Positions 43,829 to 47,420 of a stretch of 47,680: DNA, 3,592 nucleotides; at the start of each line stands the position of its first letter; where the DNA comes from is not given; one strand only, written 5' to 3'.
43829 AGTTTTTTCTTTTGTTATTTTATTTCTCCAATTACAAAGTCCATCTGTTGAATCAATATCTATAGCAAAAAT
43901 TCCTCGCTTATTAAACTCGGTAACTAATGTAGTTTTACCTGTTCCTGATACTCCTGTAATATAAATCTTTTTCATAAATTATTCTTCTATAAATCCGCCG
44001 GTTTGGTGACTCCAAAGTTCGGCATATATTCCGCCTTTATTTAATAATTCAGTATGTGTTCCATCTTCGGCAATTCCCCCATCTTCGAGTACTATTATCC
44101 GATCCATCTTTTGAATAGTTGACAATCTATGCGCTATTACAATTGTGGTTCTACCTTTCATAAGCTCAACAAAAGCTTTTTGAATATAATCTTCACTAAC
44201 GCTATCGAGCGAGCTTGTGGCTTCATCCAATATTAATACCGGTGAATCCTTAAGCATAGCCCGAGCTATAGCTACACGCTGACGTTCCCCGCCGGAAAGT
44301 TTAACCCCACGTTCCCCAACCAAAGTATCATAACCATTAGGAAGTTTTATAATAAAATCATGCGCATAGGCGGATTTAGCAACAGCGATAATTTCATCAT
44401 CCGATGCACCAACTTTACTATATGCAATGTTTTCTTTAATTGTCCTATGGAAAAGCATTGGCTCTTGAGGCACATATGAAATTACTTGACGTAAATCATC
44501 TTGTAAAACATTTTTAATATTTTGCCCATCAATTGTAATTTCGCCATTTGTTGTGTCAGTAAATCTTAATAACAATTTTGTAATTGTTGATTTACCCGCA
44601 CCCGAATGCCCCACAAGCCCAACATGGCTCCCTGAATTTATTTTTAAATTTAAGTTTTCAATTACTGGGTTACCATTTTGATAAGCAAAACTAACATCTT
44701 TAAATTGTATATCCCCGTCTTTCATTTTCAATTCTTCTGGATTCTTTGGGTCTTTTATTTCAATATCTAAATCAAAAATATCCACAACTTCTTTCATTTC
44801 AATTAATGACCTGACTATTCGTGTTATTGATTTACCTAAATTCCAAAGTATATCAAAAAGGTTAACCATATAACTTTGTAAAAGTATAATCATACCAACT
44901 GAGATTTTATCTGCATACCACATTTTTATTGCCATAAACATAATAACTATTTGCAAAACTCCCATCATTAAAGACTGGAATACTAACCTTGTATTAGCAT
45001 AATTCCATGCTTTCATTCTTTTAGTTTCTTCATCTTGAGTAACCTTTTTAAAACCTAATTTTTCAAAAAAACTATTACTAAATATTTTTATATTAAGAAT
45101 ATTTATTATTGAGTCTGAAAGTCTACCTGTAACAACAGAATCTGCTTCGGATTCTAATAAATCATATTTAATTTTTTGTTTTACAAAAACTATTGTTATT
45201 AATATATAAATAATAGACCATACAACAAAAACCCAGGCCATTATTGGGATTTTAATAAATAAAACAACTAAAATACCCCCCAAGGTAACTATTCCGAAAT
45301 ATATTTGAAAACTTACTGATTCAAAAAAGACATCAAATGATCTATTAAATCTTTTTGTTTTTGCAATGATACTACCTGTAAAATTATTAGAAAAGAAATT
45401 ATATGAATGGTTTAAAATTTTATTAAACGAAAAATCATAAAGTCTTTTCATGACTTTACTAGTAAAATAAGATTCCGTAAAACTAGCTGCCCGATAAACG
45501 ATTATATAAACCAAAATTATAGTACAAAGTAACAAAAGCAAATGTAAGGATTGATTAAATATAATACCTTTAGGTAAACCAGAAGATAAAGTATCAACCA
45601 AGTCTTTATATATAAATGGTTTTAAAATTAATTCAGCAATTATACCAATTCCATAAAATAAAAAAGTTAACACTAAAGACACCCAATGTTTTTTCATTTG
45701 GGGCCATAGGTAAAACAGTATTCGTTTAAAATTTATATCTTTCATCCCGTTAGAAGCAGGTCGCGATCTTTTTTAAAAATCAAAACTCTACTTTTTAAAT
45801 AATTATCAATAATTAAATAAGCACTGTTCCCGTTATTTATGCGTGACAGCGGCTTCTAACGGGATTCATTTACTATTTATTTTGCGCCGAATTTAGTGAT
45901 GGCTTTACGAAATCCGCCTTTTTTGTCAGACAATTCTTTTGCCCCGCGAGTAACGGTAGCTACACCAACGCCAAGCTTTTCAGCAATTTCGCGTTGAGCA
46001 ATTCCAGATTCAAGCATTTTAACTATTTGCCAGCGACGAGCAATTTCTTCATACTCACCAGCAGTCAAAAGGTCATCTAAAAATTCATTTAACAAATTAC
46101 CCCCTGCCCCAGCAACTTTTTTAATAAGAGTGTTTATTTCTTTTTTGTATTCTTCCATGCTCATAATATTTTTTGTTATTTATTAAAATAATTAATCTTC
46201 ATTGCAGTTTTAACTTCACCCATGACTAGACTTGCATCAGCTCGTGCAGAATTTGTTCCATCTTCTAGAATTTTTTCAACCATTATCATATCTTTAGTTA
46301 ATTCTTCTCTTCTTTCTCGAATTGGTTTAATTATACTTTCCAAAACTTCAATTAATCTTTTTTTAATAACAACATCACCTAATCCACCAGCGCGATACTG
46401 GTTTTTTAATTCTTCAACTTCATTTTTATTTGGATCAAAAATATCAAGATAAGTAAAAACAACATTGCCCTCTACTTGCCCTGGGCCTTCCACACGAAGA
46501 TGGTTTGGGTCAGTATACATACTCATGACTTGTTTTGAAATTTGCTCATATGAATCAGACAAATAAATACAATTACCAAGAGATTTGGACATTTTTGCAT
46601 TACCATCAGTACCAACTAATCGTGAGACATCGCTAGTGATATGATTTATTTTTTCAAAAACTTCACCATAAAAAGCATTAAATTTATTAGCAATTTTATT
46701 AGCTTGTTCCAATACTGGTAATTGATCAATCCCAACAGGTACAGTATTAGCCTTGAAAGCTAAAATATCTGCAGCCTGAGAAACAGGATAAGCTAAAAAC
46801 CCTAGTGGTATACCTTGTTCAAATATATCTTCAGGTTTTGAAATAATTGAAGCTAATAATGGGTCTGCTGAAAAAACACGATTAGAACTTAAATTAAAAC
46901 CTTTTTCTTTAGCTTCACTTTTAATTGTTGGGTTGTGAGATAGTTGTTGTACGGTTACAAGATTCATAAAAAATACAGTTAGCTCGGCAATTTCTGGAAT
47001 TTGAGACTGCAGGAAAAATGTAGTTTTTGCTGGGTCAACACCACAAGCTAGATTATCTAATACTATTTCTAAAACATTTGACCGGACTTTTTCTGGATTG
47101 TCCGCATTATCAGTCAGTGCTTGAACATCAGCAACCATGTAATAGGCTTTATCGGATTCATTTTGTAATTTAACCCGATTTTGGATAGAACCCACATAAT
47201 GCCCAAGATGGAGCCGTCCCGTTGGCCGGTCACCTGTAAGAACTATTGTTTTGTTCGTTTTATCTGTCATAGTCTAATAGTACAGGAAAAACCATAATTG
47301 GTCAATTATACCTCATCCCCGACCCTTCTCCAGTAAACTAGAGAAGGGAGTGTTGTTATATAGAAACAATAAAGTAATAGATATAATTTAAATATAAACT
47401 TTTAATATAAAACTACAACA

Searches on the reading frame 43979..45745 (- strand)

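Call 36: search_protein_families(library=pfam, proteins=[window:43979-45745:-], max_evalue=0.0001)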
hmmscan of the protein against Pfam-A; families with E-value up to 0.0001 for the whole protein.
window:43979-45745:- (588 aa): 3 families
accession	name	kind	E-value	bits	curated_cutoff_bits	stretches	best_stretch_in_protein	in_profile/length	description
PF00005.33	ABC_tran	-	1.7e-34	119.8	25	1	363-511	2-137/137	ABC transporter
PF00664.28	ABC_membrane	-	5e-15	56.4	28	1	40-297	16-271/274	ABC transporter transmembrane region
PF02463.25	SMC_N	-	7.7e-07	29.2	40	1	427-552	135-210/220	RecF/RecN/SMC N terminal domain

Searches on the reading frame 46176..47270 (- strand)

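Call 36: search_protein_families(library=pfam, proteins=[window:46176-47270:-], max_evalue=0.0001)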
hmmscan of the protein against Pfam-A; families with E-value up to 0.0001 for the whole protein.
window:46176-47270:- (364 aa): 1 family
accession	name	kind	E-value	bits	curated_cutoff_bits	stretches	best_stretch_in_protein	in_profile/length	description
PF00579.31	tRNA-synt_1b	-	5e-55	187.3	21.1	1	5-313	3-290/292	tRNA synthetases class I (W and Y)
